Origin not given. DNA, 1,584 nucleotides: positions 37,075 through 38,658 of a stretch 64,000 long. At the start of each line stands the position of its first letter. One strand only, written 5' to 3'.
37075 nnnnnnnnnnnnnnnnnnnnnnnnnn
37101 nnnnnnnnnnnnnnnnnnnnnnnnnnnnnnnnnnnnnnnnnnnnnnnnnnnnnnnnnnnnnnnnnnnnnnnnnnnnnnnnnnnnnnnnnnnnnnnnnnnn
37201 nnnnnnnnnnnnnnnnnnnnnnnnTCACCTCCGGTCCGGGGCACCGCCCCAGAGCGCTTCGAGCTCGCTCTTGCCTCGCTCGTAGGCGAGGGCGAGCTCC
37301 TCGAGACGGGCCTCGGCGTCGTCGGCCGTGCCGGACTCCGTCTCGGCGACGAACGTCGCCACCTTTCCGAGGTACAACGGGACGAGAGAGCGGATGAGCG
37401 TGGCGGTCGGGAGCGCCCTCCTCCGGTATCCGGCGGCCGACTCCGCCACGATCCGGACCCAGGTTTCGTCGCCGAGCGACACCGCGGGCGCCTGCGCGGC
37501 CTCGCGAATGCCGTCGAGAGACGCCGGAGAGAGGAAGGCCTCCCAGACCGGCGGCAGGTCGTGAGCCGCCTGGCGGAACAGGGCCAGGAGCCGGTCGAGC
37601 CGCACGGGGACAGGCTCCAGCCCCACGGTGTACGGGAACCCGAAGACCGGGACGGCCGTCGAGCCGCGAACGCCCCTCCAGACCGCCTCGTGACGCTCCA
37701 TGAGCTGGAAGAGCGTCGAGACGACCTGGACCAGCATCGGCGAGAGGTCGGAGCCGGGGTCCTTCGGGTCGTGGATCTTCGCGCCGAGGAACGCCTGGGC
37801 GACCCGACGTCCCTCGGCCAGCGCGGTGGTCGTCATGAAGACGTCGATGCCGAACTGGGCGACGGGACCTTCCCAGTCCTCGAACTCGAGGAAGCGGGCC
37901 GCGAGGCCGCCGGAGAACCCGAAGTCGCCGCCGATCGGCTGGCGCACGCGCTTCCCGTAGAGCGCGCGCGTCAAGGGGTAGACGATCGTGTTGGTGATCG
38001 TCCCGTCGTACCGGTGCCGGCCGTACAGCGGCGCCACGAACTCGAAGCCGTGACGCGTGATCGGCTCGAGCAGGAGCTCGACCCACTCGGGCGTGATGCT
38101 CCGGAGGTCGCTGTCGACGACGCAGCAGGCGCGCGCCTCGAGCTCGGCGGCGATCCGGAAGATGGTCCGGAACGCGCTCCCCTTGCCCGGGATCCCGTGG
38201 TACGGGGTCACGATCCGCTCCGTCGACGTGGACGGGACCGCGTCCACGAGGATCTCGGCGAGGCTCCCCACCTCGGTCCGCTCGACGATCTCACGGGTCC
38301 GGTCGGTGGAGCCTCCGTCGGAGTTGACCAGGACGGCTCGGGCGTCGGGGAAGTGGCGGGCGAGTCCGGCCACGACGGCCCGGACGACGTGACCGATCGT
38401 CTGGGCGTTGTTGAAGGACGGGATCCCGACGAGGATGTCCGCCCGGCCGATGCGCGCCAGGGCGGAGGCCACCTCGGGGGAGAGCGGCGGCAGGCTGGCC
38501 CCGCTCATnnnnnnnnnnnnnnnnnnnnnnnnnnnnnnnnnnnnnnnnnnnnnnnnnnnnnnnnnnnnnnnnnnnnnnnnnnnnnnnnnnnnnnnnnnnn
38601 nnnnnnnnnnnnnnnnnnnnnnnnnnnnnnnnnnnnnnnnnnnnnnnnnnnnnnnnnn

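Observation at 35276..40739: Compact osmoadaptation locus: a CPA2 antiporter, small membrane protein, MpgP, GpgS-like, TM-helix protein operon on the minus strand, facing a divergent GT55 MpgS-like gene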

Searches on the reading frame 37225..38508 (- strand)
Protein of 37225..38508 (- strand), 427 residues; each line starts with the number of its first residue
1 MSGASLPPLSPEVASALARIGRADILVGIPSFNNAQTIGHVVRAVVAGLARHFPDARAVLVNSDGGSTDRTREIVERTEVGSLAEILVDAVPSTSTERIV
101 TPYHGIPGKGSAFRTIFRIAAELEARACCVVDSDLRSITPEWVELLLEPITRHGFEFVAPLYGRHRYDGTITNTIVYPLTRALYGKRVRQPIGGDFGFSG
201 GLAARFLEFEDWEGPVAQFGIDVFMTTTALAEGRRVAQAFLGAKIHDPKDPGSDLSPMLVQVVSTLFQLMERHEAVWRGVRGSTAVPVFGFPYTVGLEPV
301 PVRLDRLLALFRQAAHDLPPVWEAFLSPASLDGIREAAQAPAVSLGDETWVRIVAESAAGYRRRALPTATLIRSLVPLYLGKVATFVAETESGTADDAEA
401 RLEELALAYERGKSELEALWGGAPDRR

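Call 3: search_protein_families(library=pfam, proteins=[window:37225-38508:-], max_evalue=0.01)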
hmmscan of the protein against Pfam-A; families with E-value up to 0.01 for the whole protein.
window:37225-38508:- (427 aa): 2 families
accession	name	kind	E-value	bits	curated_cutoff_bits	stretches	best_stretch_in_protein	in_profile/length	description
PF00535.33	Glycos_transf_2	-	6.6e-07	29.8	23.3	1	27-172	2-125/168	Glycosyl transferase family 2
PF21969.2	MGS_GT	-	1.7e-05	24.8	27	1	65-265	35-236/239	Mannosylglycerate synthase, GT domain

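Call 4: search_protein_families(library=ncbifam, proteins=[window:37225-38508:-], max_evalue=0.01)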
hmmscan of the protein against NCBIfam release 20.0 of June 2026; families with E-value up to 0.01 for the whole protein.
window:37225-38508:- (427 aa): 3 families
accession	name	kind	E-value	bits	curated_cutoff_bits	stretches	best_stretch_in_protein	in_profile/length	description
NF010496.0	PRK13915.1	equivalog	1.7e-15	56.9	262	1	21-275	29-273/307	glucosyl-3-phosphoglycerate synthase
NF001855.0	PRK00576.1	equivalog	0.0031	17.1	205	1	112-174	81-143/197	molybdenum cofactor guanylyltransferase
TIGR04182.1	glyco_TIGR04182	equivalog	0.0081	15.6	325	0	25-78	2-48/293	S-layer glycoprotein N-glycosyltransferase AglJ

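Call 8: search_solved_structures(query=window:37225-38508:-, max_evalue=0.01, show_alignments=1)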
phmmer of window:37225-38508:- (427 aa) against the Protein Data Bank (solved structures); distinct sequences matched with E-value up to 0.01: 0.

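Call 10: find_homologous_proteins(query=window:37225-38508:-, max_evalue=0.00001)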
Query window:37225-38508:- (427 aa): 7986 proteins with E <= 0.00001 among 8000 candidates; the best 120 are listed.
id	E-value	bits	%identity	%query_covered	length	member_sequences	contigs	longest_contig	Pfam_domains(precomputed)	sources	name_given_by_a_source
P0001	2.2e-279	944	100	100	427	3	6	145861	PF21969.3,PF00535.33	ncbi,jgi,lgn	-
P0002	2.5e-245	832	86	100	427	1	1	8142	PF21969.3,PF00535.33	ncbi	-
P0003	3.5e-243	825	87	100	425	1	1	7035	PF00535.33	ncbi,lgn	-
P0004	9.6e-241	817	85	99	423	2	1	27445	PF21969.3,PF00535.33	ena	-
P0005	1.5e-240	816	86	99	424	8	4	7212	PF21969.3,PF00535.33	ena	-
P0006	3.1e-240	815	85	99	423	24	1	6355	PF21969.3,PF00535.33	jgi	jgi:hypothetical protein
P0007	1.8e-239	813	85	98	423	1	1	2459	PF21969.3,PF00535.33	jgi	-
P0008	2.1e-239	813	88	96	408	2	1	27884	PF21969.3,PF00535.33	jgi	-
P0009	4.9e-239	811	84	99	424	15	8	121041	PF21969.3,PF00535.33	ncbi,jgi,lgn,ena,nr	ncbi:MAG TPA: glycosyltransferase [Thermoanaerobaculia bacterium]|jgi:hypothetical protein|nr:glycos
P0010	5.7e-239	811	84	98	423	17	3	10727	PF00535.33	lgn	-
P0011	3.3e-238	809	83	99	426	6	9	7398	PF00535.33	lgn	-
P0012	5.3e-238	808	84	99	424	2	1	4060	PF21969.3,PF00535.33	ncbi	-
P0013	6.0e-238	808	84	99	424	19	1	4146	PF21969.3,PF00535.33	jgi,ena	-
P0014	7.3e-237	804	85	98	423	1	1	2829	PF21969.3,PF00535.33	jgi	jgi:glucosylglycerate synthase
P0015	1.5e-236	803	85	97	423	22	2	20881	PF21969.3,PF00535.33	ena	-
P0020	3.1e-230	782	81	98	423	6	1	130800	PF21969.3,PF00535.33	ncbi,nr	ncbi:MAG: glycosyltransferase [Holophagales bacterium]|nr:glycosyltransferase [Holophagales bacteriu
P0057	3.6e-192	657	71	98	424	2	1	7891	-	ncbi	ncbi:MAG: cell wall biosynthesis glycosyltransferase [Acidithiobacillales bacterium]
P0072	1.4e-186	639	70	97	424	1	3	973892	PF00535.33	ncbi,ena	-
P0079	1.2e-156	540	61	98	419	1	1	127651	-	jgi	jgi:hypothetical protein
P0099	5.1e-154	531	57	98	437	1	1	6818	PF21969.3,PF00535.33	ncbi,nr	ncbi:MAG: glycosyltransferase [Nitrospira sp.]|nr:glycosyltransferase [Nitrospira sp.]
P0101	8.4e-154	531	59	98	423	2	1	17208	PF00535.33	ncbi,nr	ncbi:MAG: glycosyltransferase [Candidatus Rokubacteria bacterium]|nr:glycosyltransferase [Candidatus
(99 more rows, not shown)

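Call 21: find_encoding_contigs(protein=P0001, flank=10000, max_places=4)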
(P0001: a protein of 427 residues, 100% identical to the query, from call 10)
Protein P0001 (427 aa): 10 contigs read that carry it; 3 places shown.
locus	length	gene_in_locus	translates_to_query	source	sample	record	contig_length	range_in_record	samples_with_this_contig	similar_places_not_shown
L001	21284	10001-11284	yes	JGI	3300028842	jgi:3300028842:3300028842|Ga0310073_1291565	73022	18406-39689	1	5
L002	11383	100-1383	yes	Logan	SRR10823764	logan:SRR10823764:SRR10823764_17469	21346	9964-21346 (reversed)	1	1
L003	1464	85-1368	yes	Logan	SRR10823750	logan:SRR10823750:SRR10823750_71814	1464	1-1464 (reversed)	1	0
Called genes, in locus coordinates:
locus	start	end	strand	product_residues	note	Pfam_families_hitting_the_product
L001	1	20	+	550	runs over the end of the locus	PF07969:Amidohydro_3, PF01979:Amidohydro_1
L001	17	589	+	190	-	PF00293:NUDIX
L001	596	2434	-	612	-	PF00501:AMP-binding, PF23562:AMP-binding_C_3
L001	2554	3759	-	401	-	PF00389:2-Hacid_dh, PF02826:2-Hacid_dh_C, PF03446:NAD_binding_2 (weak), PF01842:ACT (faint)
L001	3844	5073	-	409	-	PF06245:DUF1015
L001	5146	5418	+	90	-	PF00076:RRM_1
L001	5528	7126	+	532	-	PF07969:Amidohydro_3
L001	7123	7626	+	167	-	PF12867:DinB_2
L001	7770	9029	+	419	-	PF00999:Na_H_Exchanger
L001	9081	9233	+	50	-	-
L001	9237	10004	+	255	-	PF08282:Hydrolase_3 (weak)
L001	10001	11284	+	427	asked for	PF00535:Glycos_transf_2 (weak), PF21969:MGS_GT (weak)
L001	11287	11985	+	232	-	-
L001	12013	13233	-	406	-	-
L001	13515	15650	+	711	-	PF13231:PMT_2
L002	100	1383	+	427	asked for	PF00535:Glycos_transf_2 (weak), PF21969:MGS_GT (weak)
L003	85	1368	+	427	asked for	PF00535:Glycos_transf_2 (weak), PF21969:MGS_GT (weak)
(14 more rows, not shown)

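Call 23: search_protein_families(library=pfam, proteins=[window:37225-38508:-], max_evalue=10)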
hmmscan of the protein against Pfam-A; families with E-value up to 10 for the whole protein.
window:37225-38508:- (427 aa): 3 families
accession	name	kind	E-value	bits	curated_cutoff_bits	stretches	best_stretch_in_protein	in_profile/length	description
PF00535.33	Glycos_transf_2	-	6.6e-07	29.8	23.3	1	27-172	2-125/168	Glycosyl transferase family 2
PF21969.2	MGS_GT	-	1.7e-05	24.8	27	1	65-265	35-236/239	Mannosylglycerate synthase, GT domain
PF12804.13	NTP_transf_3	-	0.096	13.3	27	1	97-185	61-146/160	MobA-like NTP transferase domain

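Call 24: find_encoding_contigs(protein=P0072, flank=8000, max_places=1)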
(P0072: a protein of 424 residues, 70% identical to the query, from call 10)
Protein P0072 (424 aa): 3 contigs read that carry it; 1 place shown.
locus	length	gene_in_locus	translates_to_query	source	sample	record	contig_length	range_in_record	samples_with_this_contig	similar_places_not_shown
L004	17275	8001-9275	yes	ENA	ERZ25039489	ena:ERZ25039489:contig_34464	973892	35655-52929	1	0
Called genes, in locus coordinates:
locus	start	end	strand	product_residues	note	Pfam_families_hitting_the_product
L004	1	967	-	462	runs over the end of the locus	PF00270:DEAD, PF04851:ResIII (weak), PF00271:Helicase_C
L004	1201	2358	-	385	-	-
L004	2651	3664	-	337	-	PF00044:Gp_dh_N, PF02800:Gp_dh_C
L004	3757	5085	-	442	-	PF00753:Lactamase_B (faint), PF19583:ODP, PF00034:Cytochrom_C (faint)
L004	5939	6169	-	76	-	-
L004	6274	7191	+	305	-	PF01590:GAF, PF13185:GAF_2, PF13492:GAF_3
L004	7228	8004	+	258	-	PF08282:Hydrolase_3 (faint)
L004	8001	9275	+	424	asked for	PF00535:Glycos_transf_2 (weak)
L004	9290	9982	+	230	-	-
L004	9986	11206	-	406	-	-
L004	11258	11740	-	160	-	PF07291:MauE (weak), PF07681:DoxX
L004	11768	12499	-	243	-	PF06764:DUF1223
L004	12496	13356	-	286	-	PF13490:zf-HC2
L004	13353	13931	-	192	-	PF04542:Sigma70_r2, PF08281:Sigma70_r4_2, PF04545:Sigma70_r4, PF22233:PhyR_sigma-like (weak)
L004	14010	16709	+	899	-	PF00069:Pkinase, PF01636:APH (faint), PF03109:ABC1 (faint), PF07714:PK_Tyr_Ser-Thr, PF07676:PD40 (weak), PF26549:Tricorn_N, PF26550:Tricorn_2nd (faint), PF26549:Tricorn_N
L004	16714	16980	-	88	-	PF10678:DUF2492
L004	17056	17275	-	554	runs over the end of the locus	PF05681:Fumerase, PF05683:Fumerase_C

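Call 25: find_encoding_contigs(protein=P0079, flank=8000, max_places=1)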
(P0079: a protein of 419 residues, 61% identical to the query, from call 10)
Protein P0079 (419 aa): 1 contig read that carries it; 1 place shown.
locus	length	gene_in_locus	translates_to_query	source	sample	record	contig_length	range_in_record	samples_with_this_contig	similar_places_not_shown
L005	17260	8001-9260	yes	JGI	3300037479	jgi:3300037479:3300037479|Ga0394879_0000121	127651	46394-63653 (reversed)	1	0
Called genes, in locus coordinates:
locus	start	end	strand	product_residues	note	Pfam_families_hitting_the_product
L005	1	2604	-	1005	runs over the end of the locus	PF00930:DPPIV_N (faint), PF25174:Beta-prop_THOC3 (faint), PF26550:Tricorn_2nd, PF26549:Tricorn_N, PF07676:PD40 (weak)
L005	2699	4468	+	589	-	PF07969:Amidohydro_3, PF01979:Amidohydro_1 (weak)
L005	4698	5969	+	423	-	PF00999:Na_H_Exchanger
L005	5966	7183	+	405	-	PF21969:MGS_GT (faint)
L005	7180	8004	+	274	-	PF08282:Hydrolase_3, PF12710:HAD (faint)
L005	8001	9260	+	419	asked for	-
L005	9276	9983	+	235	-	PF05552:MS_channel_1st_1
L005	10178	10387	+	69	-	-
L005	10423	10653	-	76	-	PF00166:Cpn10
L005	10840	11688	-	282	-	-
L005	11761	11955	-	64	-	-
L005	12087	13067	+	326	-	-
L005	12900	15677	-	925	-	PF13180:PDZ_2, PF17820:PDZ_6, PF13492:GAF_3 (weak), PF07228:SpoIIE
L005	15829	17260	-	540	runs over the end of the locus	PF00118:Cpn60_TCP1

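Call 26: find_encoding_contigs(protein=P0101, flank=8000, max_places=1)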
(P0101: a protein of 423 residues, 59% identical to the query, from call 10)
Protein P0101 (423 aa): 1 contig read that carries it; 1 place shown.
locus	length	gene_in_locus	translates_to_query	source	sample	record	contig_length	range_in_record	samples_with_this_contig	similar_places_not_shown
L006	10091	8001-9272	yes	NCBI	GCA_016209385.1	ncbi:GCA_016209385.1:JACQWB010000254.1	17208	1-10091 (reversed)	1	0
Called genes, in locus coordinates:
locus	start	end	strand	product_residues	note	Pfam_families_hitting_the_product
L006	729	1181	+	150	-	PF24894:Hexapep_GlmU, PF25247:LbH_GLGC (weak), PF25084:LbH_EIF2B (weak)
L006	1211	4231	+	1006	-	PF00128:Alpha-amylase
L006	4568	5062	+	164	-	PF00072:Response_reg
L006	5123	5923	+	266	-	PF02358:Trehalose_PPase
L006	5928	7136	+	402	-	-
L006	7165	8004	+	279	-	PF08282:Hydrolase_3 (faint)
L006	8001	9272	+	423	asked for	PF00535:Glycos_transf_2 (weak)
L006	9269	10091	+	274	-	PF05552:MS_channel_1st_1 (faint)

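Call 29: find_encoding_contigs(protein=P0099, flank=8000, max_places=1)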
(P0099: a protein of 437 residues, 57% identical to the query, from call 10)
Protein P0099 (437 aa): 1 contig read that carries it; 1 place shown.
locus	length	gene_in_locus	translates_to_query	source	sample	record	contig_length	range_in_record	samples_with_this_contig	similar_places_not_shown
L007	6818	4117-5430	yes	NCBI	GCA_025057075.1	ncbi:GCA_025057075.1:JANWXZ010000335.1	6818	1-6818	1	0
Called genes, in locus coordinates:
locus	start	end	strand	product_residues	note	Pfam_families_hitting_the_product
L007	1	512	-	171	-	PF02163:Peptidase_M50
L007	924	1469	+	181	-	PF04981:NMD3 (weak)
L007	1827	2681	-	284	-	PF00702:Hydrolase (faint), PF08282:Hydrolase_3, PF12710:HAD (faint)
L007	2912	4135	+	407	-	-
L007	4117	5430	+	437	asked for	PF00535:Glycos_transf_2 (weak), PF21969:MGS_GT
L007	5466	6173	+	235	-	PF05552:MS_channel_1st_1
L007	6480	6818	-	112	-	PF21331:Isoamylase_C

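Call 30: find_encoding_contigs(protein=P0057, flank=8000, max_places=1)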
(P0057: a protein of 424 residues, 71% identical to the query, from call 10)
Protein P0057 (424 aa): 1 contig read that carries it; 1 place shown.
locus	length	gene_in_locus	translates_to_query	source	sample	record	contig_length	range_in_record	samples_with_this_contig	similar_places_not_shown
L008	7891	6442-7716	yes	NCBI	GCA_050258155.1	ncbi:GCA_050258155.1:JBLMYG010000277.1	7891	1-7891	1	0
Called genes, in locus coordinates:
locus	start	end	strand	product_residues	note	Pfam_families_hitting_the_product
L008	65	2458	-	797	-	PF24861:SUS_N, PF24862:SUS_EPBD, PF00862:GT-B_Sucrose_synth, PF20706:GT4-conflict (weak), PF00534:Glycos_transf_1, PF13692:Glyco_trans_1_4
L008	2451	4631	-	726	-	PF00862:GT-B_Sucrose_synth, PF13439:Glyco_transf_4, PF13579:Glyco_trans_4_4, PF20706:GT4-conflict (weak), PF00534:Glycos_transf_1, PF13692:Glyco_trans_1_4, PF05116:S6PP, PF08282:Hydrolase_3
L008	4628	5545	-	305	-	PF00294:PfkB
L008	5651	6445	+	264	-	-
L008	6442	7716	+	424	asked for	-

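Call 31: search_protein_representatives(protein=window:37225-38508:-)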
Query: 427 residues. Proteins with E-value up to 0.001 (for the whole library): 2389; up to 1e-10: 1589; up to 1e-30: 630. The best 150 are listed.
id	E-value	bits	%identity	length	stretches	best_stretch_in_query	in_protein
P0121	1.8e-130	452.1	42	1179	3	19-270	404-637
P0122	9.5e-126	436.5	50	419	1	9-420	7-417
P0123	2.7e-122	425.1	49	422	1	5-421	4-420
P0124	9.0e-121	420.1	41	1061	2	9-415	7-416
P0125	1.5e-117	409.5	60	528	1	14-323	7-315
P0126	1.8e-115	402.6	52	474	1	5-422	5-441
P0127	3.7e-113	395.1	40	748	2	20-406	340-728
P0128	1.4e-106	373.4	44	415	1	19-420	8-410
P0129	1.1e-105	370.4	47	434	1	8-423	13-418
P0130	1.0e-104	367.2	49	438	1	16-405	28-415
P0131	1.2e-104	367.1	48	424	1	1-421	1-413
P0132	1.9e-103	363.0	46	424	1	13-420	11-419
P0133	2.8e-103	362.5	67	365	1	11-257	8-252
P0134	8.6e-103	360.9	43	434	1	9-421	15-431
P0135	4.0e-101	355.4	43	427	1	9-423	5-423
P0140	8.9e-99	347.7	45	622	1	15-422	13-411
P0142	2.4e-97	342.9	42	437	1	9-420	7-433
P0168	4.1e-86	306.0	40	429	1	22-415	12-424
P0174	1.8e-84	300.6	39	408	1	11-421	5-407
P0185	2.9e-79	283.4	40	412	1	19-420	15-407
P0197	7.2e-78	278.8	36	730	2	24-422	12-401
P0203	2.2e-76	273.9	42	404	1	24-420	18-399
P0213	3.2e-75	270.1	39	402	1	17-402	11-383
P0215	1.1e-74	268.4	35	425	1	12-420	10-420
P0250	1.6e-65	238.2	36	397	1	20-406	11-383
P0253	8.9e-65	235.7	45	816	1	26-348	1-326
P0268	1.8e-61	224.8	38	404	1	2-406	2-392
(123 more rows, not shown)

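Call 34: list_cluster_members(proteins=[P0168, P0174, P0250, P0268, P0215, P0197, P0142, P0213, P0185, P0203])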
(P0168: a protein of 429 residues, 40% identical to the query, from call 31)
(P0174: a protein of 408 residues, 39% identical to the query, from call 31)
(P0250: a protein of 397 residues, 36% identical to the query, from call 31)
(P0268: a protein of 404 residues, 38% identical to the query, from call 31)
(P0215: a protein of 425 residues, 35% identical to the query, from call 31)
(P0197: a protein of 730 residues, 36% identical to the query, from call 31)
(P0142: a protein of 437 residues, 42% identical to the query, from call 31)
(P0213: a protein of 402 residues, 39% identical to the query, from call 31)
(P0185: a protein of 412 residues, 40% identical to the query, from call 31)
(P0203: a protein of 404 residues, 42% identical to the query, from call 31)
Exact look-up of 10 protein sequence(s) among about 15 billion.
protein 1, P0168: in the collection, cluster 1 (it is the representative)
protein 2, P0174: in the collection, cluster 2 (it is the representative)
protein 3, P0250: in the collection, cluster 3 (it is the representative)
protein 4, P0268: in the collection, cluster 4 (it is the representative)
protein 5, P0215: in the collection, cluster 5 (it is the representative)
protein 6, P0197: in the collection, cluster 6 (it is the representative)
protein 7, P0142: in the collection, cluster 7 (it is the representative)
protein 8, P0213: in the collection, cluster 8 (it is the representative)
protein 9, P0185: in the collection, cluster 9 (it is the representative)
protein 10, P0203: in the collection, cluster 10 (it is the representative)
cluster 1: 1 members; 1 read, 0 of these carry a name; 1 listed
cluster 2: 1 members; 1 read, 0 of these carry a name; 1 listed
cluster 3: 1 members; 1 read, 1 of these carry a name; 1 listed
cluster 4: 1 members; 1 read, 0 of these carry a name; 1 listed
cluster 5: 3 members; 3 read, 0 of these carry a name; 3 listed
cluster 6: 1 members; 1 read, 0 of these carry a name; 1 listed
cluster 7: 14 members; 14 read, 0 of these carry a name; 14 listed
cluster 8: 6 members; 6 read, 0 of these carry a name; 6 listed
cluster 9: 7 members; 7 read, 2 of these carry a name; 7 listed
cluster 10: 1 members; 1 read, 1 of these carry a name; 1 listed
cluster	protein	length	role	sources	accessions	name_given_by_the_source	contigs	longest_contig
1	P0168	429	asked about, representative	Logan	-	-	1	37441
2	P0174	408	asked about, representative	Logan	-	-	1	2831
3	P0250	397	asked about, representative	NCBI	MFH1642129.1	MAG: hypothetical protein ABIC04_04465 [Nanoarchaeota archaeon]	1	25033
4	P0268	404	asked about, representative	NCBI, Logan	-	-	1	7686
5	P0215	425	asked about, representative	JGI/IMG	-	-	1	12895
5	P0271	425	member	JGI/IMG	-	-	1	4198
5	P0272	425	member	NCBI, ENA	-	-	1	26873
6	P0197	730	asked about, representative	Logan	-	-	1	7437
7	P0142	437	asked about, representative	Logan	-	-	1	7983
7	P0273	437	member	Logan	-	-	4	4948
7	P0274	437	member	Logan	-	-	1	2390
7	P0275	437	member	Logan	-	-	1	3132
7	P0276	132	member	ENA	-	-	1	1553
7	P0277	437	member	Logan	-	-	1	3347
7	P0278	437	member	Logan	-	-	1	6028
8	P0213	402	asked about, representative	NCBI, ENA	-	-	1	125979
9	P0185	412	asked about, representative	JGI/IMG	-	-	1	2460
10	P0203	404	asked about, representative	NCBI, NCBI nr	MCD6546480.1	MAG: glycosyltransferase [Thermotogae bacterium] | glycosyltransferase [Thermotogota bacterium]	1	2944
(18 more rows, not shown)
